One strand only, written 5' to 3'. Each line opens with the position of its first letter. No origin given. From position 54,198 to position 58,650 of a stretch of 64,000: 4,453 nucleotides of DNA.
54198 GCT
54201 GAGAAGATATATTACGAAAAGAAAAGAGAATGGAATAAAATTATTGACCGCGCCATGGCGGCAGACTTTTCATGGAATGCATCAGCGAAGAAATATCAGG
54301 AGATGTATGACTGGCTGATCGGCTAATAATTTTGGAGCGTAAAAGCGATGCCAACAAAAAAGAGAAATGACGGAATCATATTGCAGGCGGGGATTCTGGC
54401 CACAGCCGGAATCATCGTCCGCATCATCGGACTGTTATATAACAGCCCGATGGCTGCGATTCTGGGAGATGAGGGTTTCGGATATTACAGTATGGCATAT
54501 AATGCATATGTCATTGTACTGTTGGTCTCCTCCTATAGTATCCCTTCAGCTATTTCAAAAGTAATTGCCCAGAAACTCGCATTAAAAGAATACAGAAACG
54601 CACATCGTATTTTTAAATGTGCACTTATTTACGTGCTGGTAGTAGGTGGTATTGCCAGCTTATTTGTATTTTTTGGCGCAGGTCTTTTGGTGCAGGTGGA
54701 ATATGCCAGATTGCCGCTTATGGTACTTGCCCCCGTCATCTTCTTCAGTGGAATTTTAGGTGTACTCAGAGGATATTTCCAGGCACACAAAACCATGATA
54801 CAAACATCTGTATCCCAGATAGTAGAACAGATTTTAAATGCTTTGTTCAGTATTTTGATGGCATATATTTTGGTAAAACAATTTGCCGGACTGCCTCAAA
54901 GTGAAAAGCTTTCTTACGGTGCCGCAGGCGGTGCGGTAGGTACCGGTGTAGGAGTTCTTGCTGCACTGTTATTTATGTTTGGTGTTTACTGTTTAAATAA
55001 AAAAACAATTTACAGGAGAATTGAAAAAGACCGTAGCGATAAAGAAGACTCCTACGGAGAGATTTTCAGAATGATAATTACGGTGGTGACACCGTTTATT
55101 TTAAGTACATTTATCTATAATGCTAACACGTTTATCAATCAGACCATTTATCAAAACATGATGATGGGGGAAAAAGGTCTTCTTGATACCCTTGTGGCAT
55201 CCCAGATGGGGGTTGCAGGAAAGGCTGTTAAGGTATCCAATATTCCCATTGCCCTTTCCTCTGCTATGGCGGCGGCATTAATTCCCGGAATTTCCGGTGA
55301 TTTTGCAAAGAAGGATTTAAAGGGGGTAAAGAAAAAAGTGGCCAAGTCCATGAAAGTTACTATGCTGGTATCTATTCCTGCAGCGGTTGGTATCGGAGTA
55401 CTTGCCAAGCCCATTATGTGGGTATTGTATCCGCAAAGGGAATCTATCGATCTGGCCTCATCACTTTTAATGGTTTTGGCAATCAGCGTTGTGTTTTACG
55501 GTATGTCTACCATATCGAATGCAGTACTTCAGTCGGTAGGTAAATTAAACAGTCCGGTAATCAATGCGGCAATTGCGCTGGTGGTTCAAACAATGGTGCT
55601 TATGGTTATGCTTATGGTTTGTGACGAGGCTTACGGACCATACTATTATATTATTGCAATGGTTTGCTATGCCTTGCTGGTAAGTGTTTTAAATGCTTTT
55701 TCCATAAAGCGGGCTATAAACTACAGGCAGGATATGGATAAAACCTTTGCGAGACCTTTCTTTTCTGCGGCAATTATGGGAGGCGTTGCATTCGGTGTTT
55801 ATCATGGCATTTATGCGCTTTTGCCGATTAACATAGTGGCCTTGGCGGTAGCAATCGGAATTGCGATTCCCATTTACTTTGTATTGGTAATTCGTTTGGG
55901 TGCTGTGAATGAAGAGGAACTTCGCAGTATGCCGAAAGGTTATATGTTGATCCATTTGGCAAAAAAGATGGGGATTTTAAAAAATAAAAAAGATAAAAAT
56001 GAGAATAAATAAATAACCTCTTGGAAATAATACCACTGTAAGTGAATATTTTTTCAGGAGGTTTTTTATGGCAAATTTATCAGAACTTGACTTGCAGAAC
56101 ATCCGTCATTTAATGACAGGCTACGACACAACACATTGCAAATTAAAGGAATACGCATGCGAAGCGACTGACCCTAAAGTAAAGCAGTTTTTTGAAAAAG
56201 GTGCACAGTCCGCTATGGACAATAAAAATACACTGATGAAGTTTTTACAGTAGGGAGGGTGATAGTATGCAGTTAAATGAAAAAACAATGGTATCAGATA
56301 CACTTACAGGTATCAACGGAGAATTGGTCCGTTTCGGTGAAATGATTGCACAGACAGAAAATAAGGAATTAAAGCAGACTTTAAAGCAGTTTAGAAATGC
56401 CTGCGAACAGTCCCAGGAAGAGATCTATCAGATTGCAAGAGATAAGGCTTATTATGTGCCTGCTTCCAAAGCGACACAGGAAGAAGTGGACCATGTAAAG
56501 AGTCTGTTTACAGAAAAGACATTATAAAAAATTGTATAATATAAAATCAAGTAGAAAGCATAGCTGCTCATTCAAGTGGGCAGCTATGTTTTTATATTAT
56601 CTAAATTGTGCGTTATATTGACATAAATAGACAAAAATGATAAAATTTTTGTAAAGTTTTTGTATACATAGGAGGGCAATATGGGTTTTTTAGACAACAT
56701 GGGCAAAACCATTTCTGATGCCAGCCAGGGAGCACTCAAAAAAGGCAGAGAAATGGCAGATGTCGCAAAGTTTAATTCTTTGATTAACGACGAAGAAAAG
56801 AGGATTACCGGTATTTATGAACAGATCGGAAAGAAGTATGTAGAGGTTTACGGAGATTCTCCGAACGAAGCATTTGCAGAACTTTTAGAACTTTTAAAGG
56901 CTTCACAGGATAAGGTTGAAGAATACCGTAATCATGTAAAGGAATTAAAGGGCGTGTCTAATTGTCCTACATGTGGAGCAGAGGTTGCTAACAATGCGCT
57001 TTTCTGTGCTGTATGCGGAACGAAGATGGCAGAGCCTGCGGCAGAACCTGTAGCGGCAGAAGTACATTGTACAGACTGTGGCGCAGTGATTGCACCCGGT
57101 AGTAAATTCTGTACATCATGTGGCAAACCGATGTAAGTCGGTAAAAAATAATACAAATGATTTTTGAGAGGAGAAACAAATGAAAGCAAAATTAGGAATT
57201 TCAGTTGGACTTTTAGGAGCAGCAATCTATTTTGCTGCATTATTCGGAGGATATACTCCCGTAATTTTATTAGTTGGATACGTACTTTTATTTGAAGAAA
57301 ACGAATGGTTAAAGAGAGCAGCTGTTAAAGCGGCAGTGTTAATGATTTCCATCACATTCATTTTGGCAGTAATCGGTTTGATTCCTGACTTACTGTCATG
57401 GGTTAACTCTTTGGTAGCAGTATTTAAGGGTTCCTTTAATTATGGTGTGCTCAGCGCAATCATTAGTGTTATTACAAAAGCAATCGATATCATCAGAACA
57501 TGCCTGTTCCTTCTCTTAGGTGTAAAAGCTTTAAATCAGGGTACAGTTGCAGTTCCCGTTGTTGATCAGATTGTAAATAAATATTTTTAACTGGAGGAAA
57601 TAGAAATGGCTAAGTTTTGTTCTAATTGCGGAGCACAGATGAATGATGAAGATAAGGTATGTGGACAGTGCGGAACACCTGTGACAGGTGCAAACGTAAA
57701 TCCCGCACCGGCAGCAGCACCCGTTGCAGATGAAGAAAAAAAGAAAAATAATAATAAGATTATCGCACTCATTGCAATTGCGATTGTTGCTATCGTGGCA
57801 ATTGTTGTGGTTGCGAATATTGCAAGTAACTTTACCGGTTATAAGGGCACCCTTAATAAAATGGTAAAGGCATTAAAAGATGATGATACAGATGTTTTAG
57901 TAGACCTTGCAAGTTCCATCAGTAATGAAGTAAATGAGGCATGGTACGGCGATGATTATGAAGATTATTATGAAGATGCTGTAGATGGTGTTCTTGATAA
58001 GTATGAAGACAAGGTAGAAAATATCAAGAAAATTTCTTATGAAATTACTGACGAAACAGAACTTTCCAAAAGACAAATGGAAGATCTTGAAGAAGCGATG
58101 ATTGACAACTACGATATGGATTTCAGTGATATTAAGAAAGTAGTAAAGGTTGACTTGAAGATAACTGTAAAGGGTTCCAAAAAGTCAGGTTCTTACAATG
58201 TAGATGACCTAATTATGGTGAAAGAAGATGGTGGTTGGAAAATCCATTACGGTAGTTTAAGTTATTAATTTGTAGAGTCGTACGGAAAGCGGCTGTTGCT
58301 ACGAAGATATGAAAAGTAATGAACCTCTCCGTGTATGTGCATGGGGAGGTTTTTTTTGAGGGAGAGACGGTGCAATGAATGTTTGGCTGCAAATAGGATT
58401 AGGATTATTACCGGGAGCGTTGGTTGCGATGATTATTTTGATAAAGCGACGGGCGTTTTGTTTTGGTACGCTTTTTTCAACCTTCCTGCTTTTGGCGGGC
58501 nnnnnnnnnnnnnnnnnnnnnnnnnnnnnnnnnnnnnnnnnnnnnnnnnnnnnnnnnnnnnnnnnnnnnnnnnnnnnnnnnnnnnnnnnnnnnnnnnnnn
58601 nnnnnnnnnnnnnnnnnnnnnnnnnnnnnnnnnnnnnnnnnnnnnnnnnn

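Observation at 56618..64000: Zinc-ribbon / vWA-MIDAS / Ig-repeat transmembrane locus: candidate undescribed surface-sensing or adhesion system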

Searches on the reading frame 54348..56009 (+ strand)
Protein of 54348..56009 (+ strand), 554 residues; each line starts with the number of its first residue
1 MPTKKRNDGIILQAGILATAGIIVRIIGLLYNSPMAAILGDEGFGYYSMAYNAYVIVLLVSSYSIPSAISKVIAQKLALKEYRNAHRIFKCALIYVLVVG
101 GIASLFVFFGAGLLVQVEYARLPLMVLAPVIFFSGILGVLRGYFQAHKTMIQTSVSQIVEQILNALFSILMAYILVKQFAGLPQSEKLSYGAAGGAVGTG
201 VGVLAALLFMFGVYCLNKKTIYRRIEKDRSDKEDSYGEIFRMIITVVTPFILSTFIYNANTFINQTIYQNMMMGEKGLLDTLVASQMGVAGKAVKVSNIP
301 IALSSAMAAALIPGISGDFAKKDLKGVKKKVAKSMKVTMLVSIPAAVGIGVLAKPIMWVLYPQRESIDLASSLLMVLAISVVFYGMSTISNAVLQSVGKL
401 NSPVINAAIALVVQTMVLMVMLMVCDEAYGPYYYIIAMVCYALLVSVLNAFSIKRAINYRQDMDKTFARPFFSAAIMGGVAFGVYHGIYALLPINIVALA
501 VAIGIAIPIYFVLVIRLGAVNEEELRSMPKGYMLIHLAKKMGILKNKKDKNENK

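Call 9: search_protein_families(library=pfam, proteins=[window:54348-56009:+], max_evalue=0.1)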
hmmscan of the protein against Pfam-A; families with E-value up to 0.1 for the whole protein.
window:54348-56009:+ (554 aa): 5 families
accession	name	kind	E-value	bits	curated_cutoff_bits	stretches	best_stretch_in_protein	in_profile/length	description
PF01943.22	Polysacc_synt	-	5.8e-16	59.2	28.2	1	15-316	6-271/274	Polysaccharide biosynthesis protein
PF03023.19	MurJ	-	2e-13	50.2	27.4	1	125-486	102-434/451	Lipid II flippase MurJ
PF01554.23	MatE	-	2.7e-13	50.4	24.9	2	283-417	24-158/161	MatE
PF13440.11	Polysacc_synt_3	-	1.8e-06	27.8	23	2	282-362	206-285/293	Polysaccharide biosynthesis protein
PF10067.14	DUF2306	-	0.012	16.2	31.6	1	78-180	24-125/147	Predicted membrane protein (DUF2306)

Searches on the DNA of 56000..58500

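Call 86: search_rna_families(source=window, start=56000, end=58500, threshold=evalue, max_evalue=1)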
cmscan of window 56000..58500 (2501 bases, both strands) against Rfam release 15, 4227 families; matches with E-value up to 1: 1.
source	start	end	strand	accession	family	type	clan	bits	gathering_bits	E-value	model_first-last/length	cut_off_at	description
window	57723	57784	+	RF00331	snoZ169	Gene; snRNA; snoRNA; CD-box;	-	26.2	55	0.14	1-69/69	no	Small nucleolar RNA Z169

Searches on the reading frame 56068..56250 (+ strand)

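Call 9: search_protein_families(library=pfam, proteins=[window:56068-56250:+], max_evalue=0.1)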
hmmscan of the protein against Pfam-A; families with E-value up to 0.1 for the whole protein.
window:56068-56250:+ (61 aa): 3 families
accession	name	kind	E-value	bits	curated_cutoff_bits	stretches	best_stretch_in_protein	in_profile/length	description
PF07875.18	Coat_F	-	0.056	14.1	25.7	1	27-59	21-53/63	Coat F domain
PF07870.16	DUF1657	-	0.082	13.3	27.7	0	26-48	15-37/49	Protein of unknown function (DUF1657)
PF11553.14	DUF3231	-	0.1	12.7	29.6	1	19-60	28-69/165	Protein of unknown function (DUF3231)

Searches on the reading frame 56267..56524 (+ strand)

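Call 9: search_protein_families(library=pfam, proteins=[window:56267-56524:+], max_evalue=0.1)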
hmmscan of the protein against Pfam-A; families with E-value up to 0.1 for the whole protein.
window:56267-56524:+ (86 aa): 11 families
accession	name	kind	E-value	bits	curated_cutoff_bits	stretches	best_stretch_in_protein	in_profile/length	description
PF07875.18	Coat_F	-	4.2e-13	49.8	25.7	1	4-66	1-62/63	Coat F domain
PF07361.16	Cytochrom_B562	-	0.0027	18.7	30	1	27-83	17-77/102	Cytochrome b562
PF15097.11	Ig_J_chain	-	0.0064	16.8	27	1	23-82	64-127/134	Immunoglobulin J chain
PF04977.20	DivIC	-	0.007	16.6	28.9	1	29-64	37-68/80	Septum formation initiator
PF11553.14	DUF3231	-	0.011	15.8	29.6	1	25-84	37-96/165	Protein of unknown function (DUF3231)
PF20882.2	Sos7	-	0.02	15.4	27.3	1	29-59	40-70/75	Kinetochore protein Sos7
PF03127.19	GAT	-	0.031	14.9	31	1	23-59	7-46/77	GAT domain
PF18915.5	DUF5667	-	0.041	14.7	27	1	25-78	46-93/99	Domain of unknown function (DUF5667)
PF09537.16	DUF2383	-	0.064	13.8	30.8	1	23-57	20-54/111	Domain of unknown function (DUF2383)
PF07730.19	HisKA_3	-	0.073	14.1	24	0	9-57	13-60/68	Histidine kinase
PF04301.19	BioG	-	0.083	12.9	27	1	10-82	139-205/213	Pimeloyl-ACP methyl esterase BioG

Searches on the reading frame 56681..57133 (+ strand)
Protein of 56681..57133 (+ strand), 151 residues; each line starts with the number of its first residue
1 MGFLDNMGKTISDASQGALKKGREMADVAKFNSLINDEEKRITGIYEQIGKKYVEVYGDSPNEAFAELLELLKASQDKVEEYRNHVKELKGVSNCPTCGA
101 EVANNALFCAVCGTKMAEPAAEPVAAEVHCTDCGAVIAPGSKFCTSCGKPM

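Call 9: search_protein_families(library=pfam, proteins=[window:56681-57133:+], max_evalue=0.1)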
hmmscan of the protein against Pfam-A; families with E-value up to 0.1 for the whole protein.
window:56681-57133:+ (151 aa): 20 families
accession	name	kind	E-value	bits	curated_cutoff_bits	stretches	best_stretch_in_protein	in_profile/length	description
PF13240.11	Zn_Ribbon_1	-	1.7e-13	50.3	25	2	129-150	1-22/23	zinc-ribbon domain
PF12773.13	DZR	-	1.9e-10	41.2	27.3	1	95-148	1-45/45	Double zinc ribbon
PF13248.11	Zn_ribbon_3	-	1.3e-09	37.6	27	2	127-151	2-26/26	zinc-ribbon domain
PF17032.10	Zn_ribbon_15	-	1.1e-07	33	28.9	2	89-113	49-73/73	zinc-ribbon family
PF24463.1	DUF7577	-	6.2e-07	29.4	28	2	127-150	2-25/27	Domain of unknown function (DUF7577)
PF01155.25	HypA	-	1.9e-05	25.1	28.9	1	62-117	41-97/112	Hydrogenase/urease nickel incorporation, metallochaperone, hypA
PF24460.1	DUF7575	-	1.9e-05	24.4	28.5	1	92-115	3-26/28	Domain of unknown function (DUF7575)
PF18912.6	DZR_2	-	3.3e-05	24.1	27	1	94-147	9-55/56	Double zinc ribbon domain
PF09297.16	Zn_ribbon_NUD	-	0.0035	17.5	24.8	1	105-117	2-14/32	NADH pyrophosphatase zinc ribbon domain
PF14149.11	YhfH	-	0.0036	17.6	27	0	141-151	13-23/37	YhfH-like protein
PF13920.12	zf-C3HC4_3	-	0.004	17.4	27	1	108-150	4-45/49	Zinc finger, C3HC4 type (RING finger)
PF07191.17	Zn_ribbon_6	-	0.014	15.8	25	0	94-138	2-40/67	Double zinc ribbon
PF24623.2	Phage_zn_bind_8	-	0.018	15.2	24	0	124-136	8-20/57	Putative DNA-binding phage zinc finger domain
PF10005.14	Zn_ribbon_DZR_6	-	0.022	15.9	23.4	0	94-117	3-26/93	zinc-ribbon domain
PF08271.17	Zn_Ribbon_TF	-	0.038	14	29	0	95-118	3-31/43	TFIIB zinc-binding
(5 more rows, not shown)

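Call 10: search_protein_families(library=ncbifam, proteins=[window:56681-57133:+], max_evalue=0.1)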
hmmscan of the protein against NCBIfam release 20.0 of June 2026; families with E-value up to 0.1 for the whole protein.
window:56681-57133:+ (151 aa): 12 families
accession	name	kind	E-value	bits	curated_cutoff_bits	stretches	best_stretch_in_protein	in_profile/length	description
NF045510.1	4Cys_prefix_kin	domain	2.2e-05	24.6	24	1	140-150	15-25/26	4-Cys prefix domain-containing protein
NF041910.1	HVO_0416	equivalog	0.003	17.4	80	1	94-113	36-55/58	HVO_0416 family zinc finger protein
NF002572.0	PRK02224.1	equivalog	0.0036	15.7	1087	1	24-111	382-470/888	DNA double-strand break repair ATPase Rad50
NF049953.1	ribbon_DG_selen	exception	0.0089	15.9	130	0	88-115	143-170/172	zinc ribbon-containing (seleno)protein DG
NF005651.0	PRK07418.1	subfamily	0.0096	14.1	942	0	86-116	587-617/617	acetolactate synthase large subunit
NF047912.1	ECs_2282_CxxC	subfamily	0.016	15.1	37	1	107-138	3-38/60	ECs_2282 family putative zinc-binding protein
NF049921.1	transpos_IS701_2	equivalog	0.024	14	250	1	72-112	242-282/318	IS701 family transposase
NF051898.1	MBSP1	equivalog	0.026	14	320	0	78-121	38-79/289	biosurfactant protein 1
NF005939.0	PRK07985.1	equivalog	0.038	12.9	538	1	18-69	66-118/294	SDR family oxidoreductase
TIGR03831.1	YgiT_finger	domain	0.054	13.8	20.2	0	74-102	11-42/46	YgiT-type zinc finger protein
NF002244.0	PRK01156.1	equivalog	0.091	10.8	847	0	41-104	406-464/895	DNA double-strand break repair ATPase Rad50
NF033497.1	rubre_like_arch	subfamily_domain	0.094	12.5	32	0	94-106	18-30/34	rubrerythrin-like domain-containing protein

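Call 41: search_protein_families(library=padloc, proteins=[window:56681-57133:+], max_evalue=0.01)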
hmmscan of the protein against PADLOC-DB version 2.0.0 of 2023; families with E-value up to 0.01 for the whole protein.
window:56681-57133:+ (151 aa): 1 family
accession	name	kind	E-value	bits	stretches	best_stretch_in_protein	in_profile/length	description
PDLC01444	Cas10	-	0.0074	13.1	0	41-117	231-291/605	CAS-III; effector_LS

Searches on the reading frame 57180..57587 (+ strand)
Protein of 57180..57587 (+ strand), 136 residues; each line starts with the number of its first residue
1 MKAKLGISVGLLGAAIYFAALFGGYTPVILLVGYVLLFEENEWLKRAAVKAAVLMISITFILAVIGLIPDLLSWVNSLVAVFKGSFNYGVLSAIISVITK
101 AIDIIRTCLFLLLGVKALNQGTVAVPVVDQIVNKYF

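Call 9: search_protein_families(library=pfam, proteins=[window:57180-57587:+], max_evalue=0.1)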
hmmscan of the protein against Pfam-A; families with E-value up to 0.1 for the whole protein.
window:57180-57587:+ (136 aa): 0 families

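Call 10: search_protein_families(library=ncbifam, proteins=[window:57180-57587:+], max_evalue=0.1)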
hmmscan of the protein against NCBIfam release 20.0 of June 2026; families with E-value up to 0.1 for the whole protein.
window:57180-57587:+ (136 aa): 0 families

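Call 41: search_protein_families(library=padloc, proteins=[window:57180-57587:+], max_evalue=0.01)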
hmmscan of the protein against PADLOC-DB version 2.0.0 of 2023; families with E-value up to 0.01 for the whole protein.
window:57180-57587:+ (136 aa): 0 families

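Call 52: find_homologous_proteins(query=window:57180-57587:+, max_evalue=0.001)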
Query window:57180-57587:+ (136 aa): 906 proteins with E <= 0.001 among 1044 candidates; the best 120 are listed.
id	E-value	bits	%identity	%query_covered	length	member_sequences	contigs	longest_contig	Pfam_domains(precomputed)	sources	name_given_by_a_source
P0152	3.8e-75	268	99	100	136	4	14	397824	-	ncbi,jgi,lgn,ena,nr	ncbi:MAG: hypothetical protein J6J79_01830 [Lachnospiraceae bacterium]|nr:hypothetical protein [Lach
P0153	1.4e-63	231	81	99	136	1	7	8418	-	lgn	-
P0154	2.6e-63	230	80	100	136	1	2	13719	-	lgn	-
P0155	3.6e-63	230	79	100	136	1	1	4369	-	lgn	-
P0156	7.7e-63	229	79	100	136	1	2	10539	-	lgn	-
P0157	8.0e-62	225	79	100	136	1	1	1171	-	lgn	-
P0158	2.3e-61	224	76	100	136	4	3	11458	-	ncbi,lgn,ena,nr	ncbi:MAG: hypothetical protein HDR12_10765 [Lachnospiraceae bacterium]|nr:hypothetical protein [Lach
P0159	6.7e-61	222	78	99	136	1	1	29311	-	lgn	-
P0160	9.6e-61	222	78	100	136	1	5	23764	-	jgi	-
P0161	1.6e-60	221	76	100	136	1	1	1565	-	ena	-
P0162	2.6e-60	220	74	100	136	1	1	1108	-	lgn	-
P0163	1.1e-59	218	74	100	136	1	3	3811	-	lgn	-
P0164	1.6e-59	218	76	100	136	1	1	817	-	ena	-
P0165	2.2e-59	217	76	100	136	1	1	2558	-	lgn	-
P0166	3.8e-59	217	76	99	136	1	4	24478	-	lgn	-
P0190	1.5e-55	205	72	99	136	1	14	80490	-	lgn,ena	-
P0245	1.4e-42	163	59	99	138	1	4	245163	-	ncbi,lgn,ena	-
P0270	1.2e-40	157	56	99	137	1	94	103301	-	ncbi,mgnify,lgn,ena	mgnify:CR=1 FL=1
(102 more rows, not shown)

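Call 53: find_encoding_contigs(protein=P0245, flank=6000, max_places=1)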
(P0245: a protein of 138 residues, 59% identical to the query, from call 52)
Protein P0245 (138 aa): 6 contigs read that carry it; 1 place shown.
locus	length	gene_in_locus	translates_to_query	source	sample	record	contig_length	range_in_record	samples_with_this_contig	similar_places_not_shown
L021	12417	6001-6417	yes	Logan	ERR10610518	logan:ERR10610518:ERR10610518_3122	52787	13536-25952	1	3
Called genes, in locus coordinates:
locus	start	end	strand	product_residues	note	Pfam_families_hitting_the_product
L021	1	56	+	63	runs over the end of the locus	-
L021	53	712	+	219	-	PF00528:BPD_transp_1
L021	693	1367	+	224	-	PF00528:BPD_transp_1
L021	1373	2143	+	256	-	PF02463:SMC_N, PF20703:nSTAND1 (weak), PF00005:ABC_tran, PF13191:AAA_16 (faint), PF13401:AAA_22 (weak), PF13304:AAA_21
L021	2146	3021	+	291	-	PF00497:SBP_bac_3, PF10613:Lig_chan-Glu_bd (weak)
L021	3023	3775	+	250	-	PF02463:SMC_N (weak), PF00005:ABC_tran, PF13304:AAA_21 (faint)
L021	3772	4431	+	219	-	PF00528:BPD_transp_1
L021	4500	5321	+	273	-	PF03180:Lipoprotein_9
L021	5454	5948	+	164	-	PF01155:HypA, PF17032:Zn_ribbon_15 (faint), PF13248:Zn_ribbon_3 (weak), PF24460:DUF7575 (faint), PF12773:DZR, PF13240:Zn_Ribbon_1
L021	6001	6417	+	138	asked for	-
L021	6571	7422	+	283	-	-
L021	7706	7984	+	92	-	PF02604:PhdYeFM_antitox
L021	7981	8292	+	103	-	PF05016:ParE_toxin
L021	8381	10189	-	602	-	PF05569:Peptidase_M56, PF00905:Transpeptidase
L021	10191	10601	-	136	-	PF03965:Penicillinase_R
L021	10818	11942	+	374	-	PF01381:HTH_3, PF12844:HTH_19 (weak), PF13443:HTH_26 (weak)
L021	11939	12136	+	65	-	PF13396:PLDc_N (weak)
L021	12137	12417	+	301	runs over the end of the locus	PF00005:ABC_tran, PF13304:AAA_21 (weak)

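Call 54: find_encoding_contigs(protein=P0270, flank=6000, max_places=1)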
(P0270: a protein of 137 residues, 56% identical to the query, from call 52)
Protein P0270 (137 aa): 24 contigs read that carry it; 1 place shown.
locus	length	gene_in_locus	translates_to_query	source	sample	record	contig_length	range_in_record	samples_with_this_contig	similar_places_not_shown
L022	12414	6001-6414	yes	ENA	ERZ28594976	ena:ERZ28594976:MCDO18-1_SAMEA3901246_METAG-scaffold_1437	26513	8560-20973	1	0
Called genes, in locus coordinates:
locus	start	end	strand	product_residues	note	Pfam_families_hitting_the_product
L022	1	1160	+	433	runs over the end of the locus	PF19263:DUF5906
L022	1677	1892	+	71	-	PF20075:DUF6471 (weak)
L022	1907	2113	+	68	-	PF12958:DUF3847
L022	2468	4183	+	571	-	PF03389:MobA_MobL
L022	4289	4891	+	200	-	PF00239:Resolvase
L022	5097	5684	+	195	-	PF17032:Zn_ribbon_15 (faint), PF18912:DZR_2 (faint), PF12773:DZR, PF13240:Zn_Ribbon_1 (weak), PF13240:Zn_Ribbon_1 (weak), PF13248:Zn_ribbon_3 (weak), PF24460:DUF7575 (weak), PF13240:Zn_Ribbon_1 (weak), +4 more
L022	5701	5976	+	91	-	-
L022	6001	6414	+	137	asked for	-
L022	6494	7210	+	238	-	-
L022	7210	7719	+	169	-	-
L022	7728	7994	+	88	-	-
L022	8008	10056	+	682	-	PF13306:LRR_5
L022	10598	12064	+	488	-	PF00239:Resolvase (weak), PF07508:Recombinase, PF13408:Zn_ribbon_recom, PF14287:DUF4368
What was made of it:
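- g1-g2 occur alone and on a mobile element (calls 53, 54).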

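Call 55: find_encoding_contigs(protein=P0190, flank=6000, max_places=1)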
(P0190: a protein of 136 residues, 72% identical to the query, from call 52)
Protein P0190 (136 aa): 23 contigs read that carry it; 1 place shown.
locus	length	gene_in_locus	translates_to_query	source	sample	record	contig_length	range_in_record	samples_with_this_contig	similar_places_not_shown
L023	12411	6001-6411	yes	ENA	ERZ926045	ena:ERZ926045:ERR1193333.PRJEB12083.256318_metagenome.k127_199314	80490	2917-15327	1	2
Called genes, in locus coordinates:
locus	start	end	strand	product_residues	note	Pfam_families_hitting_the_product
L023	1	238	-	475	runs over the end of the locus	-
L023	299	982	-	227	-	PF16316:DUF4956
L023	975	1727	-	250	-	PF09359:VTC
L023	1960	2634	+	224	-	PF00072:Response_reg, PF00486:Trans_reg_C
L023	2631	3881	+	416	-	PF00512:HisKA, PF02518:HATPase_c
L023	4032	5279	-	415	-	PF13527:Acetyltransf_9, PF00583:Acetyltransf_1 (weak), PF17668:Acetyltransf_17, PF13530:SCP2_2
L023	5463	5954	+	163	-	PF17032:Zn_ribbon_15 (faint), PF01155:HypA (faint), PF18912:DZR_2 (faint), PF09297:Zn_ribbon_NUD (faint), PF12773:DZR, PF13240:Zn_Ribbon_1 (weak), PF13248:Zn_ribbon_3 (faint), PF13240:Zn_Ribbon_1 (weak)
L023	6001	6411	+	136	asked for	-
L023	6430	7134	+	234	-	PF13240:Zn_Ribbon_1 (weak)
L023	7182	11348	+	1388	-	-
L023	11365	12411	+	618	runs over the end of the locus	PF09136:Glucodextran_B (faint)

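Call 72: search_protein_families(library=pfam, proteins=[L021:6571-7419:+, L022:6494-7207:+], max_evalue=0.01)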
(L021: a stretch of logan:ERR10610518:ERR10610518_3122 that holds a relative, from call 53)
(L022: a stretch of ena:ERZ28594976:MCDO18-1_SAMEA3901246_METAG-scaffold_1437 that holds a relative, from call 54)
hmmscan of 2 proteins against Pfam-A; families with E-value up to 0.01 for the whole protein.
L021:6571-7419:+ (283 aa): 0 families

L022:6494-7207:+ (238 aa): 2 families
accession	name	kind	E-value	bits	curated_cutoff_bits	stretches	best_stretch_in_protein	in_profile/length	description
PF12773.13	DZR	-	0.00095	19.7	27.3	1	2-25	12-33/45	Double zinc ribbon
PF06676.16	DUF1178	-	0.0071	17.2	31.6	0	19-90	35-109/147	Protein of unknown function (DUF1178)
